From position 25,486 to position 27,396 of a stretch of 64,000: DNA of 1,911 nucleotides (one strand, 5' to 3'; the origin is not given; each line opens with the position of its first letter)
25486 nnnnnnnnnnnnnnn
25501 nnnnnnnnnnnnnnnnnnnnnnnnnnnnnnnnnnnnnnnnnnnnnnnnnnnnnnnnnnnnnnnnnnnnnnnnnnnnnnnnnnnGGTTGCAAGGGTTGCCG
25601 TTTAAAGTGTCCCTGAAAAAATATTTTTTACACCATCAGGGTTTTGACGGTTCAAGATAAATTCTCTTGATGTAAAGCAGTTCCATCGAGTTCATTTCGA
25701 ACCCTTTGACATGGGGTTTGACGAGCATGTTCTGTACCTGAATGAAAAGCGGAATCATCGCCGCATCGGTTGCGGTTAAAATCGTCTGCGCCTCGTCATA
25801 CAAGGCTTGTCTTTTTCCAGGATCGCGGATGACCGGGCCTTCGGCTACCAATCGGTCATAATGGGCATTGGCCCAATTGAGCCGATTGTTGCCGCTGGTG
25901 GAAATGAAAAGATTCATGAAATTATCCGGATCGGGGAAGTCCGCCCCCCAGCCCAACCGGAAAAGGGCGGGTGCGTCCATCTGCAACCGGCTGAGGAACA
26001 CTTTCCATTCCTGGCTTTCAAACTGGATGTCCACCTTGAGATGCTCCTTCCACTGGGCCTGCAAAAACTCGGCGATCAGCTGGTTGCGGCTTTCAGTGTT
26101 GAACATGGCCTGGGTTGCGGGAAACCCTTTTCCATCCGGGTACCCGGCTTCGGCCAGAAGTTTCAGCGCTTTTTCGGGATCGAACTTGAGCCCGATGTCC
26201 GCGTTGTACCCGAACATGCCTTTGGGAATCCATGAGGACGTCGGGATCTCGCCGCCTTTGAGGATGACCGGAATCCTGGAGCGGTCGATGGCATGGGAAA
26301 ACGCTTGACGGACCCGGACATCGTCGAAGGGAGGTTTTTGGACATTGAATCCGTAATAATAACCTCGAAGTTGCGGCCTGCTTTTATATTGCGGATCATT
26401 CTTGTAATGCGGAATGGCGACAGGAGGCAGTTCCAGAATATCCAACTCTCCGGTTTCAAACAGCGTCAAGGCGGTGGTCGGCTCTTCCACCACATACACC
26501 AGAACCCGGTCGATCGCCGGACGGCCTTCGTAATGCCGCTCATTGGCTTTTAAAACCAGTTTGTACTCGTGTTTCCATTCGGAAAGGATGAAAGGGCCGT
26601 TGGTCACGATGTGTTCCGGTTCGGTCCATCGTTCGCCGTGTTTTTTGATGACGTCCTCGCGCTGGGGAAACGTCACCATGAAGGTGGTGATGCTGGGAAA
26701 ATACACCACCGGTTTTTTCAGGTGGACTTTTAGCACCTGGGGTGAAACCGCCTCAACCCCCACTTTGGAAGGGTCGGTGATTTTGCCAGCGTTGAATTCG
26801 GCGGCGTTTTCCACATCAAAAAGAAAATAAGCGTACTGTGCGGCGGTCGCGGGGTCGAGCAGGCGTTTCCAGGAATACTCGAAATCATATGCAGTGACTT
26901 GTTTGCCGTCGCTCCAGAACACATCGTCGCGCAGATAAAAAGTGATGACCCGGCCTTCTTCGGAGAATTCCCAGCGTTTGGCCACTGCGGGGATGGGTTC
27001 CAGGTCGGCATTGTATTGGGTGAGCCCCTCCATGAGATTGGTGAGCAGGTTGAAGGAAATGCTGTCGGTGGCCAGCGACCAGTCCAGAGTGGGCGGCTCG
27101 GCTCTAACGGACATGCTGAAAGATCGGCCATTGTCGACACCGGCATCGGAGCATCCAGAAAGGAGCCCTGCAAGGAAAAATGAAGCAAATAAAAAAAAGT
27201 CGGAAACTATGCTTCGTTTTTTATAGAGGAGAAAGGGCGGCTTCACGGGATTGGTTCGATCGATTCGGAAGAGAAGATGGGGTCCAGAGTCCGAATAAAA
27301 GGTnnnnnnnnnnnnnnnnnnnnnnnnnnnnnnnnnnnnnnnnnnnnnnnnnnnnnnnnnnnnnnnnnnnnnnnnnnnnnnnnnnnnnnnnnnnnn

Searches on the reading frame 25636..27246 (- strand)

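Call 59: search_protein_families(library=pfam, proteins=[window:25636-27246:-], max_evalue=0.00001)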
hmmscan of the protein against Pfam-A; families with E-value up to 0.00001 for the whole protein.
window:25636-27246:- (536 aa): 1 family
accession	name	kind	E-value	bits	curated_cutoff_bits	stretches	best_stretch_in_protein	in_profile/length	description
PF00496.27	SBP_bac_5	-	2.1e-93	313.8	32.4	1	83-454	1-367/368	Bacterial extracellular solute-binding proteins, family 5 Middle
